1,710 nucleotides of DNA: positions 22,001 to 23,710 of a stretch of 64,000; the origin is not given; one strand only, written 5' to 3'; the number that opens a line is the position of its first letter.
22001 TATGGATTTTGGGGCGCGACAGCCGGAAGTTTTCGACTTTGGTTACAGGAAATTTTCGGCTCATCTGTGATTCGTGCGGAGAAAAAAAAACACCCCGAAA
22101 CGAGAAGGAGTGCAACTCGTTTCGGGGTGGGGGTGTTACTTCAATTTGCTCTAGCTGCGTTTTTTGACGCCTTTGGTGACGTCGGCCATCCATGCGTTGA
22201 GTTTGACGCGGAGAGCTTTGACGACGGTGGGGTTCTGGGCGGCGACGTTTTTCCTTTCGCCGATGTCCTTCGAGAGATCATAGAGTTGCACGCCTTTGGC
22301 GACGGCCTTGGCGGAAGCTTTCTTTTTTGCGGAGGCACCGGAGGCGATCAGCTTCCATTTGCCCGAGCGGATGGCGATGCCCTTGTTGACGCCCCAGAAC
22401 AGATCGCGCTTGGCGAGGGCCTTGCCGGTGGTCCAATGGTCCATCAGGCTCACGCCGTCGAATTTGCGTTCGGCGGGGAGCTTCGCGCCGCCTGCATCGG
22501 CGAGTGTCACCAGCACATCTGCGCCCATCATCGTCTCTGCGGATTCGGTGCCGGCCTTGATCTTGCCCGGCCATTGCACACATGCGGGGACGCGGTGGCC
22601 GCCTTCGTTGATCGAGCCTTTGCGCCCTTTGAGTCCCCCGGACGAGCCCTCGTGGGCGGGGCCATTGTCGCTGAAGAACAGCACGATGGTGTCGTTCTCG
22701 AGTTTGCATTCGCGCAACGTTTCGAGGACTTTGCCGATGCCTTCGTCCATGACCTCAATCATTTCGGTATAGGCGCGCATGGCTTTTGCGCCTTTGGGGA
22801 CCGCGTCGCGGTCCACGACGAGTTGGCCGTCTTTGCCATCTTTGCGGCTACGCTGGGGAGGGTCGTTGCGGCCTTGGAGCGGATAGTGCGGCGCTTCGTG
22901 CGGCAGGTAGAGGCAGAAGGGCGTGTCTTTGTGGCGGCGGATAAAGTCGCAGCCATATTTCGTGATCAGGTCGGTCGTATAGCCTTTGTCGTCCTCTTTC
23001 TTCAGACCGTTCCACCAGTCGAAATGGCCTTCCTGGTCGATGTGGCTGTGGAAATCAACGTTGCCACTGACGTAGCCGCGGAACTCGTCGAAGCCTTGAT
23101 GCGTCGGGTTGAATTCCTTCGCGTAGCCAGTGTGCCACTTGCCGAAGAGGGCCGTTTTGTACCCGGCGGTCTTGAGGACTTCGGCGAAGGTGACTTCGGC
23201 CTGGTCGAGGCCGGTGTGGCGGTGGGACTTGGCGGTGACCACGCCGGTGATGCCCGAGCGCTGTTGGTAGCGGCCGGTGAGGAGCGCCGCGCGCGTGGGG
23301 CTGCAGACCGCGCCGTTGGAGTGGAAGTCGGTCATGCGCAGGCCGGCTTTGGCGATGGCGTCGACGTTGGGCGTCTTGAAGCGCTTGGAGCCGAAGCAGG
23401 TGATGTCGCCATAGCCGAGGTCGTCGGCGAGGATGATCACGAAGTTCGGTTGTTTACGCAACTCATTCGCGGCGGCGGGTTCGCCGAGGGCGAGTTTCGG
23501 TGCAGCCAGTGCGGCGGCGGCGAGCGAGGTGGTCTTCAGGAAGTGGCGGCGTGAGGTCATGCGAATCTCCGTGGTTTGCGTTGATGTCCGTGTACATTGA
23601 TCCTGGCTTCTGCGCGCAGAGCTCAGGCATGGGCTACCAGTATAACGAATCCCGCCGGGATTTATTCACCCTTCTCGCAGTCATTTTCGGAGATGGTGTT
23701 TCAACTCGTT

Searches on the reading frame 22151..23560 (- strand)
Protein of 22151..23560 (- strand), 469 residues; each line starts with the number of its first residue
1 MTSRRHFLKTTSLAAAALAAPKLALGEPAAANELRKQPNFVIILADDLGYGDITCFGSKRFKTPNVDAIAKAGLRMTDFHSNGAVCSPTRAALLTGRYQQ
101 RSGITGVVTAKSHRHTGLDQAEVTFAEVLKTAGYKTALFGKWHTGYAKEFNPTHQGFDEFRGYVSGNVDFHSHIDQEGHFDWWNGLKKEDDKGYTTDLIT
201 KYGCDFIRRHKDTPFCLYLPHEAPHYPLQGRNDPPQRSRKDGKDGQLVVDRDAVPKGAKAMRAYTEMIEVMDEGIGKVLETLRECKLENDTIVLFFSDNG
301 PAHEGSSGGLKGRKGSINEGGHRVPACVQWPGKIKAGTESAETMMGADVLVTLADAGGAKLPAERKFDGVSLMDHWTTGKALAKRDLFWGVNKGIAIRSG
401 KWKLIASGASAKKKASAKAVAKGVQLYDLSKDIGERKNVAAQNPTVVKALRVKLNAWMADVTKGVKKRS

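Call 7: search_protein_families(library=pfam, proteins=[window:22151-23560:-])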
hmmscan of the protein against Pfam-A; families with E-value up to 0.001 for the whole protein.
window:22151-23560:- (469 aa): 4 families
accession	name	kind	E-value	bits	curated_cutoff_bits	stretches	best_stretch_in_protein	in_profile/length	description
PF00884.28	Sulfatase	-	3.4e-59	201.1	25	1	38-358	1-300/301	Sulfatase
PF16347.10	SGSH_C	-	3.8e-07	30.8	29.3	1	318-455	12-149/154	N-sulphoglucosamine sulphohydrolase, C-terminal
PF10518.14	TAT_signal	-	0.00019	21.7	22.7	1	2-20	2-20/21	TAT (twin-arginine translocation) pathway signal sequence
PF01663.27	Phosphodiest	-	0.00095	19.3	23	0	51-302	12-222/342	Type I phosphodiesterase / nucleotide pyrophosphatase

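Call 13: find_encoding_contigs(protein=window:22151-23560:-, flank=10000, max_places=10)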
Protein window:22151-23560:- (469 aa): no gene with exactly this product is on record in the collection.

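Call 24: find_homologous_proteins(query=window:22151-23560:-, max_evalue=1e-80)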
Query window:22151-23560:- (469 aa): 4913 proteins with E <= 1e-80 among 8000 candidates; the best 120 are listed.
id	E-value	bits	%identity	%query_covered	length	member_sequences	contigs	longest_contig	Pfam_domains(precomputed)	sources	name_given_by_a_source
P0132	0.0e+0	1077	100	100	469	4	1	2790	PF16347.11,PF00884.29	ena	-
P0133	1.7e-260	882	82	100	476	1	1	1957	PF14707.12,PF16347.11,PF00884.29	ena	-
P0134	3.1e-166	572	56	100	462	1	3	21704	PF16347.11,PF00884.29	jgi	-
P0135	1.6e-164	566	49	92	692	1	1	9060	PF01663.28,PF16347.11,PF00884.29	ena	-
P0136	2.7e-164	565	55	100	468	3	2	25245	PF16347.11,PF00884.29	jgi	-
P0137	9.1e-164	564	55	100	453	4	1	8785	PF01663.28,PF16347.11,PF00884.29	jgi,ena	-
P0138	2.1e-163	562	59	92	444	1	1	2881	PF01663.28,PF16347.11,PF00884.29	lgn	-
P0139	7.5e-162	557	59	92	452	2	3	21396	PF00884.29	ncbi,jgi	jgi:arylsulfatase A-like enzyme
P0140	2.0e-161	556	55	98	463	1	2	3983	PF14707.12,PF00884.29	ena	-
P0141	2.6e-161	555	53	100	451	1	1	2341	PF16347.11,PF00884.29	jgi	jgi:arylsulfatase A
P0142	4.9e-161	555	54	100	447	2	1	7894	PF16347.11,PF00884.29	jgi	-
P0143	6.3e-161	554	54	100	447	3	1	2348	PF16347.11,PF00884.29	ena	-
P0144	1.8e-160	553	55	98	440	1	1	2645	PF01663.28,PF16347.11,PF00884.29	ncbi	-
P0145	2.0e-160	553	57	100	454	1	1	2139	PF01663.28,PF16347.11,PF00884.29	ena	-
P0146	2.7e-160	552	54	100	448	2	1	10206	PF16347.11,PF00884.29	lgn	-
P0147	3.0e-160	552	56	95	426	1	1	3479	PF16347.11,PF00884.29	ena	-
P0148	3.4e-160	552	55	100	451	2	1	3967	PF01663.28,PF16347.11,PF00884.29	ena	-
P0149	7.0e-160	551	54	100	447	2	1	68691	PF16347.11,PF00884.29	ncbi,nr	ncbi:MAG: sulfatase-like hydrolase/transferase [Planctomycetes bacterium]|nr:sulfatase-like hydrolas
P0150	7.1e-160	551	54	100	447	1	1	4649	PF01663.28,PF16347.11,PF00884.29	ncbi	-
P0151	9.2e-160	550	53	100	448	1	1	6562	PF16347.11,PF00884.29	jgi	jgi:arylsulfatase A-like enzyme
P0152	9.3e-160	550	54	99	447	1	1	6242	PF16347.11,PF00884.29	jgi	jgi:arylsulfatase A-like enzyme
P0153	1.5e-159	550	54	99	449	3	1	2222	PF16347.11,PF00884.29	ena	-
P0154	1.7e-159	549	55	100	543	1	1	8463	PF01663.28,PF16347.11,PF00884.29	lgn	-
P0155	2.4e-159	549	53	100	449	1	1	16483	PF01663.28,PF16347.11,PF00884.29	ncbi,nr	ncbi:MAG: sulfatase-like hydrolase/transferase [Sedimentisphaerales bacterium]|nr:sulfatase-like hyd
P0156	2.4e-159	549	53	100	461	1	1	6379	PF01663.28,PF16347.11,PF00884.29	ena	-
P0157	3.5e-159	548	53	99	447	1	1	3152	PF16347.11,PF00884.29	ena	-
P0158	4.0e-159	548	54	100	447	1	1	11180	PF01663.28,PF16347.11,PF00884.29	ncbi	-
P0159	8.5e-159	547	54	100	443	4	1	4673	PF14707.12,PF16347.11,PF00884.29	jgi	jgi:arylsulfatase A-like enzyme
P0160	1.0e-158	547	53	100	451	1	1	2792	PF16347.11,PF00884.29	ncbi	-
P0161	1.5e-158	546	54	100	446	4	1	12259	PF16347.11,PF00884.29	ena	-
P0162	1.7e-158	546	53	100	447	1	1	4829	PF01663.28,PF16347.11,PF00884.29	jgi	jgi:arylsulfatase A-like enzyme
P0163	1.8e-158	546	53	100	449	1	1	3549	PF16347.11,PF00884.29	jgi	-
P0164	1.9e-158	546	54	100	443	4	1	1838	PF00884.29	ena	-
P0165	2.1e-158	546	53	99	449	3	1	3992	PF01663.28,PF16347.11,PF00884.29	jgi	-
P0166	2.2e-158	546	53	100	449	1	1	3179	PF16347.11,PF00884.29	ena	-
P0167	2.8e-158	545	58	93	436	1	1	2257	PF01663.28,PF16347.11,PF00884.29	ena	-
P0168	3.7e-158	545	53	100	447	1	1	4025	PF16347.11,PF00884.29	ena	-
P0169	3.9e-158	545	53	100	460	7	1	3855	PF16347.11,PF00884.29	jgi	-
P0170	3.9e-158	545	55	95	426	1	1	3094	PF16347.11,PF00884.29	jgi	-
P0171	4.1e-158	545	53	100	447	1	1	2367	PF16347.11,PF00884.29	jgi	jgi:arylsulfatase A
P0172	4.9e-158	545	54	100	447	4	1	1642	PF16347.11,PF00884.29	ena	-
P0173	6.7e-158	544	57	93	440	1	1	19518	PF01663.28,PF16347.11,PF00884.29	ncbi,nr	ncbi:MAG: sulfatase-like hydrolase/transferase [Pirellulales bacterium]|nr:sulfatase-like hydrolase/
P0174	8.0e-158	544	54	100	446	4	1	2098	PF16347.11,PF00884.29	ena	-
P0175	8.2e-158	544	53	100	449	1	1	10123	PF16347.11,PF00884.29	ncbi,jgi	ncbi:MAG: sulfatase-like hydrolase/transferase [Planctomycetota bacterium]|jgi:arylsulfatase A-like 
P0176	1.0e-157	544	52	99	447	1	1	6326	PF01663.28,PF16347.11,PF00884.29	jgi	-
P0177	1.1e-157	543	53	100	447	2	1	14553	PF16347.11,PF00884.29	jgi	jgi:arylsulfatase A-like enzyme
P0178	1.5e-157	543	54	100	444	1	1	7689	PF16347.11,PF00884.29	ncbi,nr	ncbi:MAG TPA: sulfatase-like hydrolase/transferase [Sedimentisphaerales bacterium]|nr:sulfatase-like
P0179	1.6e-157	543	54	100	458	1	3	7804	PF16347.11,PF00884.29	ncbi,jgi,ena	-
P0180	1.7e-157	543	54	100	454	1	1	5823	PF16347.11,PF00884.29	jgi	-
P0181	2.0e-157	543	54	100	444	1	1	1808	PF16347.11,PF00884.29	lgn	-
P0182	2.1e-157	543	55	92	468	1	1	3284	PF00884.29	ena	-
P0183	2.6e-157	542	53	99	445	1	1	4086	PF16347.11,PF00884.29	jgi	jgi:arylsulfatase A-like enzyme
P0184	3.6e-157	542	54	99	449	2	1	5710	PF01663.28,PF16347.11,PF00884.29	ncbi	-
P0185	5.3e-157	541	56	93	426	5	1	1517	PF01663.28,PF16347.11,PF00884.29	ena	-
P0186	5.6e-157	541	53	100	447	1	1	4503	PF16347.11,PF00884.29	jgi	-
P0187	5.9e-157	541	54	100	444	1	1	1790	PF01663.28,PF16347.11,PF00884.29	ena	-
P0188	8.6e-157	541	55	99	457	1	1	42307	PF01663.28,PF16347.11,PF00884.29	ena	-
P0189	1.1e-156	540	54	100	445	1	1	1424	PF16347.11,PF00884.29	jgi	jgi:arylsulfatase A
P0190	1.5e-156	540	55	99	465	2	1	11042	PF01663.28,PF16347.11,PF00884.29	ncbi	-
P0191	2.3e-156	539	55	94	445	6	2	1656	PF16347.11,PF00884.29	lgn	-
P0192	2.4e-156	539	53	100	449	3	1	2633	PF16347.11,PF00884.29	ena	-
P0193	3.0e-156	539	53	100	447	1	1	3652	PF16347.11,PF00884.29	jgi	jgi:arylsulfatase A-like enzyme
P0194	3.2e-156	539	54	100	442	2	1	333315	PF01663.28,PF16347.11,PF00884.29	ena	-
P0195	3.6e-156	539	52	100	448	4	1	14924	PF16347.11,PF00884.29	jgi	jgi:arylsulfatase A-like enzyme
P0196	4.0e-156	538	52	100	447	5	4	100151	PF01663.28,PF16347.11,PF00884.29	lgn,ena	-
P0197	5.3e-156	538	52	99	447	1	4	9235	PF16347.11,PF00884.29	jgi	jgi:arylsulfatase A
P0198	5.3e-156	538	55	94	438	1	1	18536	PF01663.28,PF16347.11,PF00884.29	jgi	-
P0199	5.7e-156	538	52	100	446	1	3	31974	PF01663.28,PF16347.11,PF00884.29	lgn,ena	-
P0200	8.7e-156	537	52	100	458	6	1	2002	PF16347.11,PF00884.29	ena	-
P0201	9.4e-156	537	53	100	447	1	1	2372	PF16347.11,PF00884.29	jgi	jgi:arylsulfatase A-like enzyme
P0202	9.9e-156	537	54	100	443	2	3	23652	PF16347.11,PF00884.29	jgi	-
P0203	1.1e-155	537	53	100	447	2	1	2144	PF16347.11,PF00884.29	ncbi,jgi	ncbi:MAG: sulfatase-like hydrolase/transferase [Planctomycetota bacterium]|jgi:arylsulfatase A-like 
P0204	1.1e-155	537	55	100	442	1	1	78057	PF01663.28,PF16347.11,PF00884.29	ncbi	-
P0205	1.3e-155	537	54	100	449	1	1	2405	PF16347.11,PF00884.29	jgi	jgi:arylsulfatase A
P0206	1.4e-155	537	54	100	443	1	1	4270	PF00884.29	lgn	-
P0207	1.5e-155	536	54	100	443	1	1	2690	PF00884.29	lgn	-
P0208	1.9e-155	536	52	99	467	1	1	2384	PF16347.11,PF00884.29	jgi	-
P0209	2.0e-155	536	55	94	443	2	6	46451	PF16347.11,PF00884.29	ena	-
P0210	2.5e-155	536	54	92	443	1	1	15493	PF16347.11,PF00884.29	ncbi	-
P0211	4.6e-155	535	54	99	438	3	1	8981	PF01663.28,PF16347.11,PF00884.29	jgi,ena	-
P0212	5.1e-155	535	52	100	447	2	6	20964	PF16347.11,PF00884.29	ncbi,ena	-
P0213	8.5e-155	534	53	100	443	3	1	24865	PF00884.29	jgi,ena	-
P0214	8.9e-155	534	55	98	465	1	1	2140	PF01663.28,PF16347.11,PF00884.29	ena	-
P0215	1.1e-154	534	52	99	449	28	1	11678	PF16347.11,PF00884.29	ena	-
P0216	1.2e-154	534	53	100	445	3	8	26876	PF16347.11,PF00884.29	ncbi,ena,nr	ncbi:MAG: sulfatase-like hydrolase/transferase [Planctomycetes bacterium]|nr:sulfatase-like hydrolas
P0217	1.2e-154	533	54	99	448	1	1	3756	PF16347.11,PF00884.29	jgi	-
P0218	1.3e-154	533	56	93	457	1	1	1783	PF16347.11,PF00884.29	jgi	jgi:arylsulfatase A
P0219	1.7e-154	533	53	100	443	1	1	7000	PF01663.28,PF16347.11,PF00884.29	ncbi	-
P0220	1.7e-154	533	52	99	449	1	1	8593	PF16347.11,PF00884.29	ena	-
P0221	1.7e-154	533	52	100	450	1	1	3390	PF16347.11,PF00884.29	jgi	jgi:arylsulfatase A-like enzyme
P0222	1.8e-154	533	52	100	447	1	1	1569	PF16347.11,PF00884.29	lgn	-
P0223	2.1e-154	533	52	100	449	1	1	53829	PF16347.11,PF00884.29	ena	-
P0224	2.3e-154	533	53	100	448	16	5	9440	PF01663.28,PF16347.11,PF00884.29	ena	-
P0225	2.3e-154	533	54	100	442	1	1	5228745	PF01663.28,PF00884.29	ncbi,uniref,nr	ncbi:sulfatase-like hydrolase/transferase [Stratiformator vulcanicus]|uniref:Arylsulfatase n=1 Tax=S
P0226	2.4e-154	533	54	99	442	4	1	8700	PF16347.11,PF00884.29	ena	-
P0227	2.7e-154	532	55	98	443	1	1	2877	PF16347.11,PF00884.29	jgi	jgi:arylsulfatase A-like enzyme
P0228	2.8e-154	532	53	100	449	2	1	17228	PF16347.11,PF00884.29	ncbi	ncbi:MAG: sulfatase-like hydrolase/transferase [Planctomycetota bacterium]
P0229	3.3e-154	532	54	99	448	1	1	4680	PF16347.11,PF00884.29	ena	-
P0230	3.4e-154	532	52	100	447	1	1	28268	PF16347.11,PF00884.29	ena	-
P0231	4.9e-154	531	53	100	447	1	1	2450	PF16347.11,PF00884.29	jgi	jgi:arylsulfatase A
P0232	5.4e-154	531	54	100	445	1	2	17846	PF16347.11,PF00884.29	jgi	-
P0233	5.5e-154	531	53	100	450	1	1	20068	PF16347.11,PF00884.29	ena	-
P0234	6.3e-154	531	56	93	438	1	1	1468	PF01663.28,PF00884.29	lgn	-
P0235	6.4e-154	531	56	92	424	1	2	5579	PF01663.28,PF16347.11,PF00884.29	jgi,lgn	-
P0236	6.7e-154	531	54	100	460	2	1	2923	PF16347.11,PF00884.29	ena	-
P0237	9.3e-154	531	53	100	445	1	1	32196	PF16347.11,PF00884.29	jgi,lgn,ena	-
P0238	1.0e-153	530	53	100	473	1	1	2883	PF16347.11,PF00884.29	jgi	-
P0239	1.1e-153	530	53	100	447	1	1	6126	PF16347.11,PF00884.29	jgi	jgi:arylsulfatase A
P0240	1.1e-153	530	56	92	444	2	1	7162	PF01663.28,PF00884.29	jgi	-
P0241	1.1e-153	530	53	100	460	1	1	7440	PF16347.11,PF00884.29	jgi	jgi:arylsulfatase A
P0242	1.4e-153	530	53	100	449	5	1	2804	PF01663.28,PF16347.11,PF00884.29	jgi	-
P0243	1.7e-153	530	57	92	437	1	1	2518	PF01663.28,PF00884.29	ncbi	-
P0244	1.9e-153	530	53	100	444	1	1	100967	PF16347.11,PF00884.29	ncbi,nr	ncbi:MAG: hypothetical protein CEE38_19550 [Planctomycetes bacterium B3_Pla]|nr:MAG: hypothetical pr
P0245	2.1e-153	529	53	100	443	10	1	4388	PF16347.11,PF00884.29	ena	-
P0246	2.4e-153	529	54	99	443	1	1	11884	PF16347.11,PF00884.29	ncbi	-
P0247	2.4e-153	529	52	100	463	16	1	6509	PF16347.11,PF00884.29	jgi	-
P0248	2.9e-153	529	52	100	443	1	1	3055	PF16347.11,PF00884.29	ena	-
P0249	3.1e-153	529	53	100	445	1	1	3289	PF16347.11,PF00884.29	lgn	-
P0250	3.2e-153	529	55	93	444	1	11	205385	PF00884.29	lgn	-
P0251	3.3e-153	529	56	92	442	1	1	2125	PF01663.28,PF00884.29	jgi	jgi:arylsulfatase A-like enzyme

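Call 26: find_encoding_contigs(protein=P0133, flank=10000, max_places=10)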
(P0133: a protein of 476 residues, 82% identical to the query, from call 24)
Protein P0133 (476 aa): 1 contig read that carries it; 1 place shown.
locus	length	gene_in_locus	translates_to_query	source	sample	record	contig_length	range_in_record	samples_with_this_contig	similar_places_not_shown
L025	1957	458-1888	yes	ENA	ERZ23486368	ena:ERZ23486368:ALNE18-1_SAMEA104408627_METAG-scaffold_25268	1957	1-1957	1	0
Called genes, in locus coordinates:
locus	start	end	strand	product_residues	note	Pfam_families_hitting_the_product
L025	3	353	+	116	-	?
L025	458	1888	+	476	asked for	PF00884:Sulfatase, PF16347:SGSH_C (weak), PF14707:Sulfatase_C (faint)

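Call 27: find_encoding_contigs(protein=P0132, flank=10000, max_places=10)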
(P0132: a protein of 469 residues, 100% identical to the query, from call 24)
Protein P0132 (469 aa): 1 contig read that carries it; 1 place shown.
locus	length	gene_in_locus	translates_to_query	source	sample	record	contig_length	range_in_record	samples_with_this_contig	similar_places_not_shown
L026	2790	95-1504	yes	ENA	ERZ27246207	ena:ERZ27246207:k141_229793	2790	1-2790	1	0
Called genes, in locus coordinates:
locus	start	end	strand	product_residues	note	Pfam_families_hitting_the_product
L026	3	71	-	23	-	?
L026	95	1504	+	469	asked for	PF00884:Sulfatase, PF16347:SGSH_C (weak)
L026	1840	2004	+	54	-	PF10636:hemP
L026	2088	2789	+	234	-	?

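Call 37: search_protein_families(library=pfam, proteins=[L025:3-350:+], max_evalue=1)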
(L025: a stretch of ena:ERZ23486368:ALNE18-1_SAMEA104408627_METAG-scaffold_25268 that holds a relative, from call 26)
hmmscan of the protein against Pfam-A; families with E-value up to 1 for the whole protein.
L025:3-350:+ (116 aa): 0 families

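Call 41: find_encoding_contigs(protein=P0134, flank=3000, max_places=4)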
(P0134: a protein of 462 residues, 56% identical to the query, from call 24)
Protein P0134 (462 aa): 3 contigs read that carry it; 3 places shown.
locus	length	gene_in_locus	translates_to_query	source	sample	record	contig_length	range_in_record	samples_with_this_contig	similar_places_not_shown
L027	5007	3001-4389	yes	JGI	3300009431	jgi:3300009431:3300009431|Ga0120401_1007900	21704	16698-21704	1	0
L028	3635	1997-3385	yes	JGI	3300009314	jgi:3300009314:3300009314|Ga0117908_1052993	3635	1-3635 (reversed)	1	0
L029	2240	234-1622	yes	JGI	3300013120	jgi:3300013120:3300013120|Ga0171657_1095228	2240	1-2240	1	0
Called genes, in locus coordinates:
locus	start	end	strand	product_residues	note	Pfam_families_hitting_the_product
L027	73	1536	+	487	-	PF00884:Sulfatase, PF01663:Phosphodiest, PF16347:SGSH_C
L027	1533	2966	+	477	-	PF00884:Sulfatase, PF01663:Phosphodiest (weak), PF16347:SGSH_C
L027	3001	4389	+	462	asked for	PF00884:Sulfatase, PF16347:SGSH_C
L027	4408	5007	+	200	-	?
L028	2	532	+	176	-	?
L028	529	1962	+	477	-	PF00884:Sulfatase, PF01663:Phosphodiest (weak), PF16347:SGSH_C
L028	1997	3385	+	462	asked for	PF00884:Sulfatase, PF16347:SGSH_C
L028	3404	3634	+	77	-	?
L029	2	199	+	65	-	?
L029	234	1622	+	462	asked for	PF00884:Sulfatase, PF16347:SGSH_C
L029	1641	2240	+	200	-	?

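Call 42: find_encoding_contigs(protein=P0139, flank=3000, max_places=4)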
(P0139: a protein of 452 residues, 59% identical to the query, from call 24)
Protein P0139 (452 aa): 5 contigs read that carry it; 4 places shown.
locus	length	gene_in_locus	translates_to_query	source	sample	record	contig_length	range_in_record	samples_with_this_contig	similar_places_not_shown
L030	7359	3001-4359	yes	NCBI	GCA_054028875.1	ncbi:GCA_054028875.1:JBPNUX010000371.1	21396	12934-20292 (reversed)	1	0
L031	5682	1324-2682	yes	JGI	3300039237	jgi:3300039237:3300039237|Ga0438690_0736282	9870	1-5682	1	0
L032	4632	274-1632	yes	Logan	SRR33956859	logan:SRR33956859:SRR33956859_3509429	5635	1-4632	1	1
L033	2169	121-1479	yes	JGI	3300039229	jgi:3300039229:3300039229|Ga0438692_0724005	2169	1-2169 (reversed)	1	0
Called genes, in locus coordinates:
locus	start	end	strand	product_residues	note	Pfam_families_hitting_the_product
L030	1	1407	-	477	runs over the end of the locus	PF01425:Amidase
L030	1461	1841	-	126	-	PF02686:GatC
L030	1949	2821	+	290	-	PF01261:AP_endonuc_2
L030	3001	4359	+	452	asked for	PF00884:Sulfatase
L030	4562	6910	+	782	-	PF02838:Glyco_hydro_20b, PF00728:Glyco_hydro_20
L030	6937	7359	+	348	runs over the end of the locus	PF03706:LPG_synthase_TM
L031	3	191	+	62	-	?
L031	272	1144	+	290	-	PF01261:AP_endonuc_2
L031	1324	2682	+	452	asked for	PF00884:Sulfatase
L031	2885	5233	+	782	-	PF02838:Glyco_hydro_20b, PF00728:Glyco_hydro_20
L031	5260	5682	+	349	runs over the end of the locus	PF03706:LPG_synthase_TM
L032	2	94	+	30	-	?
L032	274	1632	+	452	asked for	PF00884:Sulfatase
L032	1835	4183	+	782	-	PF02838:Glyco_hydro_20b, PF00728:Glyco_hydro_20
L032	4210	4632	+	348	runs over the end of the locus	PF03706:LPG_synthase_TM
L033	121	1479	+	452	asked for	PF00884:Sulfatase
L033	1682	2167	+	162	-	?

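Call 48: search_protein_families(library=ncbifam, proteins=[window:22151-23560:-, L025:3-350:+], max_evalue=0.1)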
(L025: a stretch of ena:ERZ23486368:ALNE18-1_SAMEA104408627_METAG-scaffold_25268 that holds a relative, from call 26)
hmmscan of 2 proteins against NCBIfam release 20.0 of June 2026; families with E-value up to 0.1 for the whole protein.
window:22151-23560:- (469 aa): 6 families
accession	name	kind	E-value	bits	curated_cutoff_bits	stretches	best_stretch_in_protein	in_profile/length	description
NF010322.0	PRK13759.1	equivalog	3.9e-38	131.2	481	3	35-144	4-107/486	arylsulfatase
TIGR03417.1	chol_sulfatase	equivalog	6.9e-33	114.3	433.45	2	259-451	250-433/500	choline-sulfatase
NF052527.1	Mn_arylsulf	exception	1e-21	77.4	850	2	37-144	1-103/479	manganese-dependent arylsulfatase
NF045661.1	HdlasePehA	equivalog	4e-20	71.9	900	2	37-143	2-101/506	phosphoric/sulfuric ester hydrolase PehA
TIGR01409.1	TAT_signal_seq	domain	0.0005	20.3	16.7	1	2-20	1-19/29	twin-arginine translocation signal domain-containing protein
NF038282.1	LapC_YejM_PbgA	exception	0.0013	17.1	825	1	256-353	406-496/584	LPS biosynthesis-modulating metalloenzyme YejM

L025:3-350:+ (116 aa): 0 families
